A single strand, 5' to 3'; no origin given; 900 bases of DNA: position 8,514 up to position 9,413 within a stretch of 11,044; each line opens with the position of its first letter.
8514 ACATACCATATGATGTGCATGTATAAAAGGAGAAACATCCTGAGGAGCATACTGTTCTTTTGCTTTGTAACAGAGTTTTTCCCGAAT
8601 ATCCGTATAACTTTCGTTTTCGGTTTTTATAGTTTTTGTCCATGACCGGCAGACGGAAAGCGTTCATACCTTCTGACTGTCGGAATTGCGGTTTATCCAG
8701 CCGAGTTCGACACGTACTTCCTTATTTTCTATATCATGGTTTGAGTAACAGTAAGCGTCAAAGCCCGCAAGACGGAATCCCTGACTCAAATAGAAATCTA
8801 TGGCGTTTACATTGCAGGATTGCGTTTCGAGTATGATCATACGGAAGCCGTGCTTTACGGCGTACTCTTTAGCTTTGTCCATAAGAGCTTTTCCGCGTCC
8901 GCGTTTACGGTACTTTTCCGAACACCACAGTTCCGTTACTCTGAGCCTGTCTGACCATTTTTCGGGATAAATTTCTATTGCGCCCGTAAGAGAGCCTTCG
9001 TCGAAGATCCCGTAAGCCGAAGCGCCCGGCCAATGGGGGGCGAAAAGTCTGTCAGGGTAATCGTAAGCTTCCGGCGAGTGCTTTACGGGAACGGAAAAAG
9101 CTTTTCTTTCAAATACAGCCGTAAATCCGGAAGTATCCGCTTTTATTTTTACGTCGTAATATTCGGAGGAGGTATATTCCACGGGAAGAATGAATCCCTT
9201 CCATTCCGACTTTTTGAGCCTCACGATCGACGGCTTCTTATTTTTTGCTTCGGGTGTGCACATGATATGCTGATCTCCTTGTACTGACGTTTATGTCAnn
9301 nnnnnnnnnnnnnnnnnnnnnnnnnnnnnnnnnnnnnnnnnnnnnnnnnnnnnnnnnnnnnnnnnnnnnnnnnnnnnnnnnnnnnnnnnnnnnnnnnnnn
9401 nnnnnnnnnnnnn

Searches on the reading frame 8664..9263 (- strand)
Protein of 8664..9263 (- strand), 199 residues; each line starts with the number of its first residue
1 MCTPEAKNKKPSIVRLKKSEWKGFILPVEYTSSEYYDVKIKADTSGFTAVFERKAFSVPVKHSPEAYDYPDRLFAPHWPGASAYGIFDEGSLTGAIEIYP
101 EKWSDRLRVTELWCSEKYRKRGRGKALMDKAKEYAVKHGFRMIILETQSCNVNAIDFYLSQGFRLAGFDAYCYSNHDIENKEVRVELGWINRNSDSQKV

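Call 6: search_protein_families(library=pfam, proteins=[window:8664-9263:-], max_evalue=0.01)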
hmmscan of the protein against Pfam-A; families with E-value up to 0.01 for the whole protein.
window:8664-9263:- (199 aa): 5 families
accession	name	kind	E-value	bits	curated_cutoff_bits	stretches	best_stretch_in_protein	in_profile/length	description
PF00583.31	Acetyltransf_1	-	2.2e-17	63.8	20.7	1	67-163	21-116/116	Acetyltransferase (GNAT) family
PF13508.13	Acetyltransf_7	-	3.4e-10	40.6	27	1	84-164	6-83/84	Acetyltransferase (GNAT) domain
PF13673.13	Acetyltransf_10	-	7.8e-09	36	23.6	1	83-165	33-109/128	Acetyltransferase (GNAT) domain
PF13420.13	Acetyltransf_4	-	3.5e-06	27.6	24.3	1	66-174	33-145/155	Acetyltransferase (GNAT) domain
PF14542.12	Acetyltransf_CG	-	0.0021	18.6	30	1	99-144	17-62/80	GCN5-related N-acetyl-transferase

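Call 25: search_protein_families(library=ncbifam, proteins=[window:8664-9263:-], max_evalue=0.01)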
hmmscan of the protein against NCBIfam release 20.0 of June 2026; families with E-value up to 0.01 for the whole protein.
window:8664-9263:- (199 aa): 12 families
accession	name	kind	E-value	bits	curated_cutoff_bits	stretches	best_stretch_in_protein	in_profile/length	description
NF000358.1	sat2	exception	7.7e-12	45.4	360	1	82-190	60-167/174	streptothricin N-acetyltransferase Sat2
NF000359.1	sat3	exception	5.6e-10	39.6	360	1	101-184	90-173/180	streptothricin N-acetyltransferase Sat3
TIGR01575.1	rimI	equivalog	4.9e-09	36.4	86.4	1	107-177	56-126/132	ribosomal protein S18-alanine N-acetyltransferase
NF000487.1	stat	exception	2.9e-08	33.5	420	1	88-176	86-174/189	streptothricin N-acetyltransferase STAT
NF000360.1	sat4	exception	1.9e-07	31.3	380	1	102-178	92-168/180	streptothricin N-acetyltransferase Sat4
NF053587.1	SpmdActasePaiA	equivalog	2.1e-07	30.9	250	1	105-173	89-157/172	spermidine/spermine N(1)-acetyltransferase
NF008212.0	PRK10975.1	equivalog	2.4e-07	30.8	219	1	107-166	164-223/232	dTDP-4-amino-4,6-dideoxy-D-galactose acyltransferase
NF007853.0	PRK10562.1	equivalog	1.6e-06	28.4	125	1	82-167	49-124/146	N-acetyltransferase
TIGR02382.1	wecD_rffC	equivalog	9.4e-05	22.1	195.1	1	118-164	135-181/191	dTDP-4-amino-4,6-dideoxy-D-galactose acyltransferase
TIGR03585.1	PseH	equivalog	0.0029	17.7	93.1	1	117-175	86-146/156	UDP-4-amino-4,6-dideoxy-N-acetyl-beta-L-altrosamine N-acetyltransferase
NF040503.1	resist_ArsN1a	equivalog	0.0032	17.2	170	1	113-168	83-138/159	arsinothricin resistance N-acetyltransferase ArsN1 family A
NF002959.0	PRK03624.1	equivalog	0.0063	16.2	124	1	112-164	78-130/147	GNAT family acetyltransferase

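Call 38: find_homologous_proteins(query=window:8664-9263:-)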
Query window:8664-9263:- (199 aa): 116 proteins with E <= 0.001 among 171 candidates.
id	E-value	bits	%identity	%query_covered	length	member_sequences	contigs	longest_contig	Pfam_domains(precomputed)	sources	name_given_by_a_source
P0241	5.0e-133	459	99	100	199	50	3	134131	PF13673.14,PF13420.14,PF13508.14,PF00583.32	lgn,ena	-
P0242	4.6e-71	257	61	91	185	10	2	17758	PF13673.14,PF13420.14,PF13508.14,PF13527.14,PF00583.32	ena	-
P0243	4.4e-70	253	59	91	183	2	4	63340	PF13673.14,PF13420.14,PF13508.14,PF00583.32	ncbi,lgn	-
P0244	7.9e-65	236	55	93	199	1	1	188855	PF13673.14,PF13508.14,PF00583.32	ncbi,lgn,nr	ncbi:MAG: GNAT family N-acetyltransferase [Clostridiaceae bacterium]|nr:GNAT family N-acetyltransfer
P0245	2.0e-64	235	56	91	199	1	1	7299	PF13673.14,PF13508.14,PF00583.32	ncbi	-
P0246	2.2e-64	235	56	93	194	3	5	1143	PF13673.14,PF13508.14,PF00583.32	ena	-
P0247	2.9e-64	234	56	92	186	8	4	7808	PF13673.14,PF13508.14,PF00583.32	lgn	-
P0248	2.0e-63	232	55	89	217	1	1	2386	PF13673.14,PF13420.14,PF13508.14,PF00583.32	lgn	-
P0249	3.6e-63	231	59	89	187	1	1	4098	PF13673.14,PF13508.14,PF00583.32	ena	-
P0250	4.5e-63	231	54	89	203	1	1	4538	PF13673.14,PF13420.14,PF13508.14,PF00583.32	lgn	-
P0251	1.1e-62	229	54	90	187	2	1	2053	PF13673.14,PF13420.14,PF13508.14,PF00583.32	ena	-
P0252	4.3e-62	227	56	92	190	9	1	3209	PF13673.14,PF13508.14,PF00583.32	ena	-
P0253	4.5e-62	227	56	88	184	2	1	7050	PF13673.14,PF13508.14,PF00583.32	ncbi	-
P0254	5.0e-62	227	53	91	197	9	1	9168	PF13673.14,PF13508.14,PF00583.32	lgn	-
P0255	8.9e-62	226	54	92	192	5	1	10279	PF13673.14,PF13508.14,PF14542.13,PF00583.32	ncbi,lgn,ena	-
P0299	1.7e-55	206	51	89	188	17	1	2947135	PF13673.14,PF13420.14,PF13508.14,PF00583.32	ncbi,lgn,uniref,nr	ncbi:GNAT family N-acetyltransferase [Tissierella sp. Yu-01]|uniref:GNAT family N-acetyltransferase 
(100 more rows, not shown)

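Call 39: find_encoding_contigs(protein=P0243, flank=4000, max_places=2)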
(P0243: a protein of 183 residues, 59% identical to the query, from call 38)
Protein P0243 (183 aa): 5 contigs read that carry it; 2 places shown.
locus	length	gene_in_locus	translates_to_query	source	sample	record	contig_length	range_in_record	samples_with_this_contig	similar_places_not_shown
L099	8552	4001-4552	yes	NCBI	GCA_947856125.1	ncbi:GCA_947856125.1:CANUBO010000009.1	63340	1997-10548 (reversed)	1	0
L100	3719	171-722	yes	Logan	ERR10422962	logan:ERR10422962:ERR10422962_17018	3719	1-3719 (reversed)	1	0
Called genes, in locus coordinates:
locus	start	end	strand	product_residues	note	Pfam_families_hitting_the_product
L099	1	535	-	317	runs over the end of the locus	PF00005:ABC_tran, PF13304:AAA_21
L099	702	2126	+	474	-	PF07261:DnaB_2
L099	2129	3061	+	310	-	PF01695:IstB_IS21, PF00308:Bac_DnaA, PF20720:nSTAND3 (weak)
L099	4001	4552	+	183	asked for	PF13420:Acetyltransf_4, PF00583:Acetyltransf_1, PF13673:Acetyltransf_10, PF13508:Acetyltransf_7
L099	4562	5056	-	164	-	PF14317:YcxB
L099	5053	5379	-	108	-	PF00465:Fe-ADH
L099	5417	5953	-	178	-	PF02525:Flavodoxin_2, PF03358:FMN_red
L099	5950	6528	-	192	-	PF00132:Hexapep, PF14602:Hexapep_2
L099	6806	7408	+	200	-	-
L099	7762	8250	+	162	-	PF01257:2Fe-2S_thioredx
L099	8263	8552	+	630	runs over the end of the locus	PF01257:2Fe-2S_thioredx (weak), PF01512:Complex1_51K, PF10531:SLBB (weak), PF10589:NADH_4Fe-4S, PF12837:Fer4_6 (faint), PF12838:Fer4_7 (weak), PF13237:Fer4_10 (weak), PF00037:Fer4 (weak)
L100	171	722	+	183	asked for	PF13420:Acetyltransf_4, PF00583:Acetyltransf_1, PF13673:Acetyltransf_10, PF13508:Acetyltransf_7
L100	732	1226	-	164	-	PF14317:YcxB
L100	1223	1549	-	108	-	PF00465:Fe-ADH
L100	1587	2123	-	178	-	PF02525:Flavodoxin_2, PF03358:FMN_red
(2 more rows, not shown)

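Call 40: find_encoding_contigs(protein=P0244, flank=4000, max_places=1)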
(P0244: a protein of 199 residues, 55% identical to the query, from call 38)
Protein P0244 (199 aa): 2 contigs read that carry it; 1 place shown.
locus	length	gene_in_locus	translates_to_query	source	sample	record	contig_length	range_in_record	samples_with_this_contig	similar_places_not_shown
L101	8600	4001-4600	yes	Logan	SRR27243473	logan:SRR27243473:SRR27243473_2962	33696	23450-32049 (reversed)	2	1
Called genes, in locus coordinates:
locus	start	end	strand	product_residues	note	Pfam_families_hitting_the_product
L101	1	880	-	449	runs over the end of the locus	PF02812:ELFV_dehydrog_N, PF00208:ELFV_dehydrog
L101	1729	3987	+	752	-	PF00664:ABC_membrane, PF00005:ABC_tran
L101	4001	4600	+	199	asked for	PF13673:Acetyltransf_10, PF00583:Acetyltransf_1, PF13508:Acetyltransf_7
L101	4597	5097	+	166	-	PF08909:DUF1854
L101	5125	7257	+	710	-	PF00004:AAA (faint), PF00664:ABC_membrane, PF00005:ABC_tran, PF02463:SMC_N (faint)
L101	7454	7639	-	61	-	PF01165:Ribosomal_S21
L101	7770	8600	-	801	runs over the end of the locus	PF00133:tRNA-synt_1, PF01406:tRNA-synt_1e (faint), PF09334:tRNA-synt_1g, PF13603:tRNA-synt_1_2, PF00133:tRNA-synt_1, PF08264:Anticodon_1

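Call 41: find_encoding_contigs(protein=P0299, flank=4000, max_places=1)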
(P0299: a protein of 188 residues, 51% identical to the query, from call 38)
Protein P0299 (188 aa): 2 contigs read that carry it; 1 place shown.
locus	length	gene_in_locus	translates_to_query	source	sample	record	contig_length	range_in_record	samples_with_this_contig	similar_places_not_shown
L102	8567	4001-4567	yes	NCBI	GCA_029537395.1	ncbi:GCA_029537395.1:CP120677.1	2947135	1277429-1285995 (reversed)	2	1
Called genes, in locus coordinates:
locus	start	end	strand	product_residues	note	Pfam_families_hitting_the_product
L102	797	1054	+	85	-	PF03683:UPF0175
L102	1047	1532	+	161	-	PF11848:DUF3368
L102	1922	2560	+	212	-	-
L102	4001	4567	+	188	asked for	PF13420:Acetyltransf_4 (weak), PF00583:Acetyltransf_1, PF13673:Acetyltransf_10, PF13508:Acetyltransf_7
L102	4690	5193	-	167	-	PF00149:Metallophos (faint), PF12850:Metallophos_2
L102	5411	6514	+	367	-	PF13487:HD_5, PF01966:HD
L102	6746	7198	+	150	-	PF11188:DUF2975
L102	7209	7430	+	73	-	PF13443:HTH_26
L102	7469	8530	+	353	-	PF01494:FAD_binding_3 (faint)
